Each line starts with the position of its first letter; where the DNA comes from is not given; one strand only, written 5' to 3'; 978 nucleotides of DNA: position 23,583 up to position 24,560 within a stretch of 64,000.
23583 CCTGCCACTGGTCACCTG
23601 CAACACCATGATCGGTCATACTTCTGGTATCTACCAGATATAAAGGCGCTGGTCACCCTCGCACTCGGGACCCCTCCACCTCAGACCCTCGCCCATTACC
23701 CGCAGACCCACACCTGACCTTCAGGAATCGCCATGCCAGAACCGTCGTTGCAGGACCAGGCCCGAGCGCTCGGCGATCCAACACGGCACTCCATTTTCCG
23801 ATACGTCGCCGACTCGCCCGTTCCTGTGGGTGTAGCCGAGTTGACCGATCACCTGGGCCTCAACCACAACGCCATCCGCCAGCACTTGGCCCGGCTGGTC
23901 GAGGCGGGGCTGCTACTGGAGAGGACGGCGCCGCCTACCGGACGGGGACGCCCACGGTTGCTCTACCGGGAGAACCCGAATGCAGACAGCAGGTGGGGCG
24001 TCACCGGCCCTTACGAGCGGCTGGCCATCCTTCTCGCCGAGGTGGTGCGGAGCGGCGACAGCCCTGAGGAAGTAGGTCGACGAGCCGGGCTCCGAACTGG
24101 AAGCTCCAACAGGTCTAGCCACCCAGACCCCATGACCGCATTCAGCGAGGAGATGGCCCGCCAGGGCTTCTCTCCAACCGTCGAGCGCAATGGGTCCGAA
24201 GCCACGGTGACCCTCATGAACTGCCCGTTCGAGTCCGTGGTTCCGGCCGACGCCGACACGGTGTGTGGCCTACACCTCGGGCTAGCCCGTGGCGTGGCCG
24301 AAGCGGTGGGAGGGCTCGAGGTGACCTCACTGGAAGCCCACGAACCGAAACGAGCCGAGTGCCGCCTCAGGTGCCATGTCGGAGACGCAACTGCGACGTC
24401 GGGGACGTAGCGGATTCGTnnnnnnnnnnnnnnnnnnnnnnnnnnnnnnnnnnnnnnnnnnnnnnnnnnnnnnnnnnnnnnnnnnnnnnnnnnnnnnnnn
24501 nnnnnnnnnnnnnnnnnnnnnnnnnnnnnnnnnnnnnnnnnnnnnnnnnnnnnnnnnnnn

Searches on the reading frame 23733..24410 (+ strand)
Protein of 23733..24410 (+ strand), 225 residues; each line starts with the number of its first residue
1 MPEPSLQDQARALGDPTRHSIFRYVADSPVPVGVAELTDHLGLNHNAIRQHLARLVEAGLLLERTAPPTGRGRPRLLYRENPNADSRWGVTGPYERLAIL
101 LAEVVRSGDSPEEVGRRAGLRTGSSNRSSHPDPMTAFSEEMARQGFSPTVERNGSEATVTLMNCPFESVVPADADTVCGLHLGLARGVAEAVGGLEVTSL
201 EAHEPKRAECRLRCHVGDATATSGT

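Call 9: search_protein_families(library=pfam, proteins=[window:23733-24410:+], max_evalue=0.01)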
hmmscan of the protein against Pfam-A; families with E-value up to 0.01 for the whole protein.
window:23733-24410:+ (225 aa): 4 families
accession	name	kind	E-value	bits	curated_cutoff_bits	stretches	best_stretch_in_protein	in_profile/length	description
PF12840.13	HTH_20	-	9.6e-10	38.7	27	1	13-62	1-49/51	Helix-turn-helix domain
PF12802.13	MarR_2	-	1.1e-06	29.1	27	1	16-71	5-60/61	MarR family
PF01022.26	HTH_5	-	2.1e-06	27.9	22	1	15-60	1-44/47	Bacterial regulatory protein, arsR family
PF09339.16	HTH_IclR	-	0.00017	21.7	22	1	21-61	8-48/52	IclR helix-turn-helix domain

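Call 18: find_encoding_contigs(protein=window:23733-24410:+, flank=6000, max_places=10)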
Protein window:23733-24410:+ (225 aa): 22 contigs read that carry it; 10 places shown.
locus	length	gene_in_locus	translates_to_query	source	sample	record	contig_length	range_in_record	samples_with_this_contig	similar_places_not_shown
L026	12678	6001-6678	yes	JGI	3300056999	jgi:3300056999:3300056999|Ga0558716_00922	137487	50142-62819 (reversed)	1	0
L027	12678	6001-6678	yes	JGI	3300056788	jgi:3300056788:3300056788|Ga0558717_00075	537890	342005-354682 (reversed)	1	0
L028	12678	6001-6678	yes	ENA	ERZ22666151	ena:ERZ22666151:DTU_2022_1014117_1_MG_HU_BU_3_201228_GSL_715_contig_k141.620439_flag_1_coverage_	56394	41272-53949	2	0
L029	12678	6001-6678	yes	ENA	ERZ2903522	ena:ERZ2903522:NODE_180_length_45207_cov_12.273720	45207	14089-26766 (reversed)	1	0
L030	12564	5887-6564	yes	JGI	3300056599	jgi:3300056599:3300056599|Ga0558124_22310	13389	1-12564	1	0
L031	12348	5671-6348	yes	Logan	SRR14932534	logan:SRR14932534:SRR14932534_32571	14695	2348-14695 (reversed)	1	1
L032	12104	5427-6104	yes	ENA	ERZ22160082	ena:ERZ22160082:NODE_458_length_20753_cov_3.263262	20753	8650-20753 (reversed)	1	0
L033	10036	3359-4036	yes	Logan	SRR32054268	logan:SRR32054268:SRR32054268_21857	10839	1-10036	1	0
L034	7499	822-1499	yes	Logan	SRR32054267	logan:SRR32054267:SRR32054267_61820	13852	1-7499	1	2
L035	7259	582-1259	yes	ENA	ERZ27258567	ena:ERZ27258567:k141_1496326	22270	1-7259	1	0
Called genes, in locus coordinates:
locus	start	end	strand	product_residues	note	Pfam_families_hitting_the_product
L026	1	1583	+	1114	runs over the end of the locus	PF08751:TrwC, PF13191:AAA_16 (weak), PF25199:nSTAND_NTPase5 (weak), PF13245:AAA_19, PF13401:AAA_22 (weak), PF13604:AAA_30, PF22232:TraI_hel_assoc_N (faint)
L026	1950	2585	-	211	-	-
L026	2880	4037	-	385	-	-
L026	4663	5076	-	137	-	PF02661:Fic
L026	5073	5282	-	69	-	PF01402:RHH_1 (weak), PF05534:HicB (faint)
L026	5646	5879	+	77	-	-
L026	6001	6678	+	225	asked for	PF01022:HTH_5 (weak), PF12802:MarR_2 (faint), PF12840:HTH_20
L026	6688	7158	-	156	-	PF01152:Bac_globin (weak)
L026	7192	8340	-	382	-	PF13439:Glyco_transf_4, PF13579:Glyco_trans_4_4, PF00534:Glycos_transf_1, PF13692:Glyco_trans_1_4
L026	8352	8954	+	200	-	PF13439:Glyco_transf_4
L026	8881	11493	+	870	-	PF00534:Glycos_transf_1, PF13692:Glyco_trans_1_4, PF20706:GT4-conflict (faint), PF13524:Glyco_trans_1_2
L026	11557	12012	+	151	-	-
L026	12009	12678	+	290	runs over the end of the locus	PF01061:ABC2_membrane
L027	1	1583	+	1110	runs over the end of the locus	PF08751:TrwC, PF13191:AAA_16 (weak), PF13604:AAA_30, PF25199:nSTAND_NTPase5 (weak), PF13245:AAA_19, PF13401:AAA_22 (weak), PF22232:TraI_hel_assoc_N (faint)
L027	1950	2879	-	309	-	-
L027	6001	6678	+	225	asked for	PF01022:HTH_5 (weak), PF12802:MarR_2 (faint), PF12840:HTH_20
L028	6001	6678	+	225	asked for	PF01022:HTH_5 (weak), PF12802:MarR_2 (faint), PF12840:HTH_20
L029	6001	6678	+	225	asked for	PF01022:HTH_5 (weak), PF12802:MarR_2 (faint), PF12840:HTH_20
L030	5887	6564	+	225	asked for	PF01022:HTH_5 (weak), PF12802:MarR_2 (faint), PF12840:HTH_20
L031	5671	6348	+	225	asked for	PF01022:HTH_5 (weak), PF12802:MarR_2 (faint), PF12840:HTH_20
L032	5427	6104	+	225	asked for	PF01022:HTH_5 (weak), PF12802:MarR_2 (faint), PF12840:HTH_20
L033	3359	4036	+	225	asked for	PF01022:HTH_5 (weak), PF12802:MarR_2 (faint), PF12840:HTH_20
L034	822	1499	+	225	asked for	PF01022:HTH_5 (weak), PF12802:MarR_2 (faint), PF12840:HTH_20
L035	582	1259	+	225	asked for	PF01022:HTH_5 (weak), PF12802:MarR_2 (faint), PF12840:HTH_20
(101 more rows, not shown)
